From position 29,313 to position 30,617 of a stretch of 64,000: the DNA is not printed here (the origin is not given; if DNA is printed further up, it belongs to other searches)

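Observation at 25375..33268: Orphan carrier-protein-dependent cluster: GT, ABC-2 exporter, HTH-like protein, BtrH-like protein, stand-alone ACP, sulfotransferase and PaaK/CapK-type ligase, with no PKS/NRPS core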

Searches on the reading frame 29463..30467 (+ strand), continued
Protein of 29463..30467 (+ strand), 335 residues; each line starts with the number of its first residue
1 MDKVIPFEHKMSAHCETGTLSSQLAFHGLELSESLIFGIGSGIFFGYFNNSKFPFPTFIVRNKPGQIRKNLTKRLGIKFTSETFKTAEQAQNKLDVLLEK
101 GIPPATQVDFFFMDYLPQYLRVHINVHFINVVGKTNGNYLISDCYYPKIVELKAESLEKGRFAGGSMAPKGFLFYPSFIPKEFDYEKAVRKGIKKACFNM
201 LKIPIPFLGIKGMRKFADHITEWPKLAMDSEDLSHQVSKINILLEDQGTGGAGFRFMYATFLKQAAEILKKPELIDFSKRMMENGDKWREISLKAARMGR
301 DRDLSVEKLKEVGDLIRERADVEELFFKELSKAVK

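Call 39: find_encoding_contigs(protein=P0303, flank=10000, max_places=1)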
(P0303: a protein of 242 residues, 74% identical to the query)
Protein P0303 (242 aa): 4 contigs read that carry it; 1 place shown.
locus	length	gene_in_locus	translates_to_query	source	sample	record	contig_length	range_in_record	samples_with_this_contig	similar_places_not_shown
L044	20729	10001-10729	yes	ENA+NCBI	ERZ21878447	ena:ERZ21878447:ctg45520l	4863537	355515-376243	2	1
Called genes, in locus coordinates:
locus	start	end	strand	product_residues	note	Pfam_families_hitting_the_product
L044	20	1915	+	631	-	PF00662:Proton_antipo_N, PF00361:Proton_antipo_M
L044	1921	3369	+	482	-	PF00361:Proton_antipo_M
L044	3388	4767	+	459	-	PF00361:Proton_antipo_M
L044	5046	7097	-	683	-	PF17803:Cadherin_4 (weak), PF17963:Big_9, PF18962:Por_Secre_tail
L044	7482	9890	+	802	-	PF13620:CarboxypepD_reg, PF13715:CarbopepD_reg_2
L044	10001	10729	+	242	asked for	PF00106:adh_short, PF08659:KR, PF13561:adh_short_C2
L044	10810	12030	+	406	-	PF00109:ketoacyl-synt, PF02801:Ketoacyl-synt_C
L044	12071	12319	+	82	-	PF00550:PP-binding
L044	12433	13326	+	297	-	PF03279:Lip_A_acyltrans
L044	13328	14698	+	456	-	PF02310:B12-binding, PF04055:Radical_SAM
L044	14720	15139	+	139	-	PF22817:ApeP-like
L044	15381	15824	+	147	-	-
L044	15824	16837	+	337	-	PF14399:BtrH_N, PF16169:DUF4872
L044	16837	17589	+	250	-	PF00005:ABC_tran, PF13304:AAA_21 (weak)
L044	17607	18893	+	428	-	PF12679:ABC2_membrane_2, PF12698:ABC2_membrane_3, PF01061:ABC2_membrane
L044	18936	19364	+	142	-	PF13279:4HBT_2, PF03061:4HBT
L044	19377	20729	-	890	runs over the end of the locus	PF13620:CarboxypepD_reg, PF13715:CarbopepD_reg_2, PF18939:DUF5686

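Call 40: search_protein_families(library=ncbifam, proteins=[L043:10001-10726:+, L043:10772-11998:+, L043:12008-12256:+, L043:12277-13173:+, L043:13173-14543:+, L043:14548-14970:+, L043:14998-15432:+, L043:15450-16451:+, L043:18570-18986:+, L043:19021-20196:+], max_evalue=1e-8)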
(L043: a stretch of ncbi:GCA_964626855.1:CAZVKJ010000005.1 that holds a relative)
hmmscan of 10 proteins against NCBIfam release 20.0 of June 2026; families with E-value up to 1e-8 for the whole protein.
L043:10001-10726:+ (242 aa): 220 families (the best 25 are shown)
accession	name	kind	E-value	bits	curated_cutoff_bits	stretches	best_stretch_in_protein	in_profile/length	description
NF053542.1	FlxB_rubin_SDR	equivalog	3.7e-121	403.3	340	1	2-240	1-239/239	flexirubin biosynthesis SDR family reductase FlxB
TIGR01830.1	3oxo_ACP_reduc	equivalog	5.3e-86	288.2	297.75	1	4-241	1-239/239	3-oxoacyl-[acyl-carrier-protein] reductase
NF004197.0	PRK05653.1-1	equivalog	1.1e-81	274.1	332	1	2-241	8-247/249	3-oxoacyl-ACP reductase FabG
NF004200.0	PRK05653.1-5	equivalog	1.5e-80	270.2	273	1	2-240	3-241/242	3-oxoacyl-ACP reductase FabG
NF009466.0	PRK12826.1-2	subfamily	1e-76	257.7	222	1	2-241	4-245/248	3-oxoacyl-ACP reductase FabG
NF004199.0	PRK05653.1-4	equivalog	1.7e-75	253.8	301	1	2-241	6-246/247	3-oxoacyl-ACP reductase FabG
TIGR01829.1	AcAcCoA_reduct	subfamily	1.7e-75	253.8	302.1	1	2-241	1-241/242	acetoacetyl-CoA reductase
NF009464.0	PRK12824.1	subfamily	2.5e-74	250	269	1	2-241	3-243/245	3-oxoacyl-ACP reductase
NF004198.0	PRK05653.1-3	equivalog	1.7e-70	237.3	296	1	2-241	8-247/248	3-oxoacyl-ACP reductase FabG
TIGR01831.1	fabG_rel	equivalog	8.9e-67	224.9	338.85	1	5-240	2-238/239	3-ketoacyl-ACP reductase FabG2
NF040605.2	mycolic_FabG1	exception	1.3e-63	215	420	1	4-240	4-229/233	3-oxoacyl-ACP reductase FabG1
NF047420.2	EF_P_mod_YmfI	equivalog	1.1e-61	208.6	238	1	4-241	2-236/236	elongation factor P 5-aminopentanone reductase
NF005067.0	PRK06484.1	equivalog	4.4e-57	193.8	713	1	2-240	10-251/524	short chain dehydrogenase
NF009547.0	PRK12936.1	subfamily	5.8e-57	193.1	436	1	3-240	8-242/245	3-ketoacyl-(acyl-carrier-protein) reductase NodG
NF005559.1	PRK07231.1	subfamily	1.2e-56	191.9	215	1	2-240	5-247/249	glucose 1-dehydrogenase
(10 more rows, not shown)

L043:10772-11998:+ (409 aa): 19 families
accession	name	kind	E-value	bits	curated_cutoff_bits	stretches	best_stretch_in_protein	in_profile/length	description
NF005935.0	PRK07967.1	equivalog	4.7e-111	371.5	630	1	1-406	1-405/406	beta-ketoacyl-ACP synthase I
TIGR03150.1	fabF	equivalog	3.4e-102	342.2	493.75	1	2-403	1-407/407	beta-ketoacyl-ACP synthase II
NF005589.0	PRK07314.1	subfamily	1.9e-99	333.2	387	1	1-405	3-412/413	beta-ketoacyl-ACP synthase II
NF006587.0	PRK09116.1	equivalog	9e-92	307.9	470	1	1-405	1-407/408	beta-ketoacyl-ACP synthase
NF004970.0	PRK06333.1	subfamily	1.4e-85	287.7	525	1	1-406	3-423/424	beta-ketoacyl-ACP synthase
NF006274.0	PRK08439.1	equivalog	4.9e-78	262.7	621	1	1-404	1-405/406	beta-ketoacyl-ACP synthase II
NF005076.0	PRK06501.1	equivalog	4.5e-70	236.6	629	1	4-404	13-422/425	beta-ketoacyl-ACP synthase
NF006434.0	PRK08722.1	equivalog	1.3e-69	235.1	759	1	2-404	4-413/414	beta-ketoacyl-ACP synthase II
NF005490.0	PRK07103.1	equivalog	4.6e-66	223.6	445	1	1-405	3-413/414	polyketide beta-ketoacyl:acyl carrier protein synthase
NF006618.0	PRK09185.1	subfamily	2.4e-58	198.1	407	1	1-404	2-392/394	beta-ketoacyl-ACP synthase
NF004618.0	PRK05952.1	equivalog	1e-55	189.3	455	1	131-404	116-382/384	beta-ketoacyl-ACP synthase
NF005916.1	PRK07910.1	equivalog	2.2e-53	181.7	560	1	4-404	14-417/418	KasA/KasB family beta-ketoacyl-ACP synthase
NF058662.1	cispenta_AmcF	equivalog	2.8e-43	148.3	325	1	4-403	2-368/369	cispentacin biosynthesis acyltransferase subunit AmcF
NF040607.1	mycolic_Pks13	equivalog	6.1e-33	113.4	2100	1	80-407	196-528/1680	polyketide synthase Pks13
NF045894.1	PKS_plus_SDR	equivalog_domain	4.8e-27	94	1740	1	81-404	99-426/1515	type I polyketide synthase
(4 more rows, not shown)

L043:12008-12256:+ (83 aa): 11 families
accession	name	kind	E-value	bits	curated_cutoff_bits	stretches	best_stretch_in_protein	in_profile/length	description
NF003757.0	PRK05350.1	equivalog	1.8e-19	69.6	65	1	1-77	2-78/83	acyl carrier protein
NF002148.0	PRK00982.1-2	subfamily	6.9e-18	64.3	71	1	3-77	2-76/79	acyl carrier protein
NF002150.0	PRK00982.1-4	subfamily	2.5e-17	62.9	66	1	1-78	1-78/80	acyl carrier protein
TIGR00517.1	acyl_carrier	equivalog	4.9e-14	52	70.45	1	4-75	2-73/77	acyl carrier protein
NF002147.0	PRK00982.1-1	equivalog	5.3e-13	48.6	84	1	2-77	4-79/83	acyl carrier protein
NF040636.1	AcpM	exception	1.3e-11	44.3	146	1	2-76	2-76/93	meromycolate extension acyl carrier protein AcpM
NF002151.0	PRK00982.1-5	equivalog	1.5e-11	44.3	92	1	5-75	3-73/78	acyl carrier protein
NF009104.0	PRK12449.1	equivalog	1.7e-11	43.9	70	1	1-79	1-79/80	acyl carrier protein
NF002149.0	PRK00982.1-3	equivalog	1.4e-10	41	106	1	5-77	3-75/78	acyl carrier protein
NF005079.0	PRK06508.1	equivalog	7.3e-10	39.1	83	1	7-62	5-60/93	acyl carrier protein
NF058660.1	cispen_ACP_AmcB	equivalog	5.7e-09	36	80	1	6-75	2-75/80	cispentacin biosynthesis acyl carrier protein AmcB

L043:12277-13173:+ (299 aa): 2 families
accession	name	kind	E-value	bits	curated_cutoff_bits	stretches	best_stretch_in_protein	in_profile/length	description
NF006270.0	PRK08419.1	equivalog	2.3e-15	56.7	248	1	15-298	10-291/298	lipid A biosynthesis lauroyl acyltransferase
NF005150.0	PRK06628.1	equivalog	7.2e-09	35.5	350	0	97-297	99-290/290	lipid A biosynthesis lauroyl acyltransferase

L043:13173-14543:+ (457 aa): 15 families
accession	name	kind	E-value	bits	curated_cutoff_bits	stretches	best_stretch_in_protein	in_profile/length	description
TIGR04072.2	rSAM_ladder_B12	equivalog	4.6e-124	414.4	360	1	8-456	2-442/443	lipid biosynthesis B12-binding/radical SAM protein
TIGR04385.1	B12_rSAM_cofa1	equivalog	5.2e-59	200.6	450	1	22-413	18-419/438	B12 lower ligand biosynthesis radical SAM protein BzaD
NF045585.1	rSAM_slr0320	equivalog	5.2e-36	124.2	775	1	99-394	133-443/511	photosystem II high light acclimation radical SAM protein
TIGR04479.1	bcpD_PhpK_rSAM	subfamily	6.2e-28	97.4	600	1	23-369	71-413/504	PhpK family radical SAM P-methyltransferase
TIGR04428.1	B12_rSAM_trp_MT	equivalog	3.6e-27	95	500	2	190-384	210-417/558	tryptophan 2-C-methyltransferase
TIGR03471.1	HpnJ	equivalog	1.3e-24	86.9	577.6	1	195-399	196-398/472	hopanoid biosynthesis associated radical SAM protein HpnJ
TIGR02026.1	BchE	equivalog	6.4e-23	81.4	481.35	1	117-361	106-361/497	magnesium-protoporphyrin IX monomethyl ester anaerobic oxidative cyclase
TIGR04014.1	B12_SAM_MJ_0865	equivalog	1.5e-22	80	360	1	93-366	57-337/434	methyl-coenzyme M reductase glutamine C-methyltransferase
TIGR04013.1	B12_SAM_MJ_1487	hypoth_equivalog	3.2e-22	78.9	251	1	94-367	63-335/382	TIGR04013 family B12-binding domain/radical SAM domain-containing protein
TIGR04367.1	HpnR_B12_rSAM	equivalog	2.7e-21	75.7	650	1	24-346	22-334/490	hopanoid C-3 methylase HpnR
TIGR04295.1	B12_rSAM_oligo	hypoth_equivalog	2.5e-16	59.4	400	1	102-346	100-343/422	TIGR04295 family B12-binding domain-containing radical SAM protein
NF033070.1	rSAM_AprD4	equivalog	9.7e-16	57.7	500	1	195-398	195-400/456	AprD4 family radical SAM diol-dehydratase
NF038361.1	rSAM_Sden_1168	equivalog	4e-14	52.1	575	1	22-397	83-482/560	Sden_1168 family B12-binding radical SAM P-methyltransferase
TIGR03975.1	rSAM_ocin_1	subfamily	6.2e-13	48.1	281.85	1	106-359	159-424/606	RiPP maturation radical SAM C-methyltransferase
TIGR04190.1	B12_SAM_Ta0216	equivalog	5.9e-09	35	500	0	94-327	99-355/554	TIGR04190 family B12-binding domain/radical SAM domain protein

L043:14548-14970:+ (141 aa): 0 families

L043:14998-15432:+ (145 aa): 2 families
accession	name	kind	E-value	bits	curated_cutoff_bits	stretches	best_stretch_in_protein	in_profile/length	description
NF053545.1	flexirubin_DarG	equivalog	3.1e-37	127.6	170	1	18-138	9-129/129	flexirubin biosynthesis protein DarG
NF053536.1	DarG_fam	subfamily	6.4e-34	116.9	70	1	28-140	18-130/131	DarG family dialkylresorcinol biosynthesis protein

L043:15450-16451:+ (334 aa): 1 family
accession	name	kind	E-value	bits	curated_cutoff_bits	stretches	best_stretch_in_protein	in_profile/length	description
NF053550.1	DarH_acyl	equivalog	2.7e-119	398.1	300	1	4-330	1-325/325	BtrH-related acyltransferase DarH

L043:18570-18986:+ (139 aa): 3 families
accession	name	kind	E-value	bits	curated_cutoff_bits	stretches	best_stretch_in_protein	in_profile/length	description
NF047424.1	MenI_Staph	exception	1.6e-18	67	225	1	5-132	4-130/148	1,4-dihydroxy-2-naphthoyl-CoA hydrolase MenI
TIGR00051.1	TIGR00051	subfamily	1.1e-17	64.4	68.7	1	9-113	2-105/117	YbgC/FadM family acyl-CoA thioesterase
TIGR02799.1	thio_ybgC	equivalog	4.6e-09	36.6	141.35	1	8-105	4-102/126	tol-pal system-associated acyl-CoA thioesterase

L043:19021-20196:+ (392 aa): 17 families
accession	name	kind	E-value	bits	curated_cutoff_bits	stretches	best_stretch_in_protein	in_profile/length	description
NF006618.0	PRK09185.1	subfamily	1.9e-62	211.6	407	1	133-391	137-392/394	beta-ketoacyl-ACP synthase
TIGR03150.1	fabF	equivalog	1.9e-50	171.7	493.75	1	15-389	7-406/407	beta-ketoacyl-ACP synthase II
NF005589.0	PRK07314.1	subfamily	1.1e-48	166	387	1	13-391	8-411/413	beta-ketoacyl-ACP synthase II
NF004618.0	PRK05952.1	equivalog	6.3e-45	153.7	455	1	135-391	125-382/384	beta-ketoacyl-ACP synthase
NF058662.1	cispenta_AmcF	equivalog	7.1e-45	153.6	325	1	20-390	11-368/369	cispentacin biosynthesis acyltransferase subunit AmcF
NF006587.0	PRK09116.1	equivalog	4e-41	141.1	470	1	135-391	142-406/408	beta-ketoacyl-ACP synthase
NF005076.0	PRK06501.1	equivalog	5.3e-39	134.3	629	1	135-391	153-422/425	beta-ketoacyl-ACP synthase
NF004970.0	PRK06333.1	subfamily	1.4e-38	132.9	525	1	135-391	151-421/424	beta-ketoacyl-ACP synthase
NF006274.0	PRK08439.1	equivalog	1.8e-36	125.8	621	1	10-391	3-405/406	beta-ketoacyl-ACP synthase II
NF005490.0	PRK07103.1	equivalog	8.3e-35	120.6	445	1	139-391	151-412/414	polyketide beta-ketoacyl:acyl carrier protein synthase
NF006434.0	PRK08722.1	equivalog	4.3e-29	101.6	759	1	145-391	152-413/414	beta-ketoacyl-ACP synthase II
NF005916.1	PRK07910.1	equivalog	1.1e-28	100.4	560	1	154-391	168-417/418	KasA/KasB family beta-ketoacyl-ACP synthase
NF053555.1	prodigi_MBC_PigJ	equivalog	1.7e-21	76.3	900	1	118-332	474-689/759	prodigiosin MBC biosynthesis protein PigJ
NF005935.0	PRK07967.1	equivalog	1.3e-18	67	630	1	135-391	140-403/406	beta-ketoacyl-ACP synthase I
NF045894.1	PKS_plus_SDR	equivalog_domain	4.6e-18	64.3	1740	1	140-349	156-375/1515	type I polyketide synthase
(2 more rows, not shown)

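Call 48: find_encoding_contigs(protein=P0252, flank=10000, max_places=8)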
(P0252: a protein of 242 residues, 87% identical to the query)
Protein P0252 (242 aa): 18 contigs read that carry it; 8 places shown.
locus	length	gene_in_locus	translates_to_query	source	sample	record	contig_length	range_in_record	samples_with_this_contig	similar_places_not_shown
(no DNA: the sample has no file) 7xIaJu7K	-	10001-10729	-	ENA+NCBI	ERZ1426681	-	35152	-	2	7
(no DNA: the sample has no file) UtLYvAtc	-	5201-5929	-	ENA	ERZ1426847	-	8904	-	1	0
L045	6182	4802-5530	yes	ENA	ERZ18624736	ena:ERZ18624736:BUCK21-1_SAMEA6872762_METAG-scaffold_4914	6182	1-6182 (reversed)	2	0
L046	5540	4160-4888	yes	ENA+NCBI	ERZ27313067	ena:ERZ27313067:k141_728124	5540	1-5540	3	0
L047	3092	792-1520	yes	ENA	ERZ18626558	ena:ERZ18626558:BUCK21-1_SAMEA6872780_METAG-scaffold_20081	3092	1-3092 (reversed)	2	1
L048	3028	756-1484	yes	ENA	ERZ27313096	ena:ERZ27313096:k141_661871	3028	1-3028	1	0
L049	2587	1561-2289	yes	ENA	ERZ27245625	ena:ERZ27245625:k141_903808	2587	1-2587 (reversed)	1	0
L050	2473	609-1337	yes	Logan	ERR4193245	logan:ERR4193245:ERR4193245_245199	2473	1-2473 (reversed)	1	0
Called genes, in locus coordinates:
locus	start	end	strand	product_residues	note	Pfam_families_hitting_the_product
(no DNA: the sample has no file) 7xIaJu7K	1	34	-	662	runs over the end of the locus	PF00041:fn3 (faint), PF24489:Ig_J_second (faint), PF25833:Fn3_SaeA_3rd (faint)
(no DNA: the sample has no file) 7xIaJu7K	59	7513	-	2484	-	-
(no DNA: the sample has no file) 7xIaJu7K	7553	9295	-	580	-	-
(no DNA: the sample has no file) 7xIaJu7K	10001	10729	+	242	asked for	PF00106:adh_short, PF08659:KR, PF13561:adh_short_C2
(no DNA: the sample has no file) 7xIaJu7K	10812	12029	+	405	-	PF00109:ketoacyl-synt, PF02801:Ketoacyl-synt_C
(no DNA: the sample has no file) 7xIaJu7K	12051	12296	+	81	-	PF00550:PP-binding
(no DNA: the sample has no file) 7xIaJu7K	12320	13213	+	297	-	PF03279:Lip_A_acyltrans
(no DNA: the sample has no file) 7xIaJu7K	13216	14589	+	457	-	PF02310:B12-binding, PF04055:Radical_SAM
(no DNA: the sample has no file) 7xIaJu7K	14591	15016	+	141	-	PF22817:ApeP-like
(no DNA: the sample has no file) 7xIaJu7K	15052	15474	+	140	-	-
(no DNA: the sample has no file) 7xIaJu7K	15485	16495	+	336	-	PF14399:BtrH_N, PF16169:DUF4872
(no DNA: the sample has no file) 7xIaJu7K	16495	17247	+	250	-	PF00005:ABC_tran, PF13304:AAA_21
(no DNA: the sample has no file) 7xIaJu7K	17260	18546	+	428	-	PF12679:ABC2_membrane_2, PF12698:ABC2_membrane_3, PF01061:ABC2_membrane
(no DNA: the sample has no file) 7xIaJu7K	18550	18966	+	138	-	PF13279:4HBT_2, PF03061:4HBT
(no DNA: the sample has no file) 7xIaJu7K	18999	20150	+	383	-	PF00109:ketoacyl-synt, PF02801:Ketoacyl-synt_C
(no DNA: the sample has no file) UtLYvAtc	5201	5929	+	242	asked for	PF00106:adh_short, PF08659:KR, PF13561:adh_short_C2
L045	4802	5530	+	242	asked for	PF00106:adh_short, PF08659:KR, PF13561:adh_short_C2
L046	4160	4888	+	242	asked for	PF00106:adh_short, PF08659:KR, PF13561:adh_short_C2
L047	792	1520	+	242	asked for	PF00106:adh_short, PF08659:KR, PF13561:adh_short_C2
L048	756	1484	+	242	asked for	PF00106:adh_short, PF08659:KR, PF13561:adh_short_C2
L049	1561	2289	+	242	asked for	PF00106:adh_short, PF08659:KR, PF13561:adh_short_C2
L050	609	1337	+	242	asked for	PF00106:adh_short, PF08659:KR, PF13561:adh_short_C2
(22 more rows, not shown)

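Call 54: predict_structure(alignment_id=A1)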
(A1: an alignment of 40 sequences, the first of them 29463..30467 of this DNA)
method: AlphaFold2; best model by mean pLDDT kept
length: 335 residues; sequences in the alignment: 40
mean_pLDDT: 88.4   pTM: 0.87
mean pLDDT of the five models: 88.4, 83.1, 83.1, 81.8, 81.0
residues with pLDDT >= 90: 226; 70-90: 77; 50-70: 30; < 50: 2
segments of 3 or more residues with pLDDT < 50: none
pLDDT, mean of each block of 10 residues (from residue 1): 90 88 94 93 64 66 83 96 92 96 92 77 72 95 91 92 78 94 94 94 85 91 92 89 62 86 97 98 93 91 93 95 97 93
secondary structure, 60 per line:
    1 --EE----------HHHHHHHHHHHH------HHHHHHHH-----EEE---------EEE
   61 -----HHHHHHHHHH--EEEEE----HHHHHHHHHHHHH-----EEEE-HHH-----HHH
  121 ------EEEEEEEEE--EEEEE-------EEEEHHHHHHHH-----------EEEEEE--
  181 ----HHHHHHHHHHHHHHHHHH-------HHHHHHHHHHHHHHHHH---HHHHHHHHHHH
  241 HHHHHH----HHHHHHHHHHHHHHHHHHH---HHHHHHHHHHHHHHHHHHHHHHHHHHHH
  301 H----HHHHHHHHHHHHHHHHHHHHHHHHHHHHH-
elements in order: H15-26 H33-40 E46-48 E58-60 H66-75 E78-82 H87-99 E105-108 E127-135 E138-142 E150-153 H154-161 E173-178 H185-202 H210-226 H230-246 H251-269 H273-301 H306-334
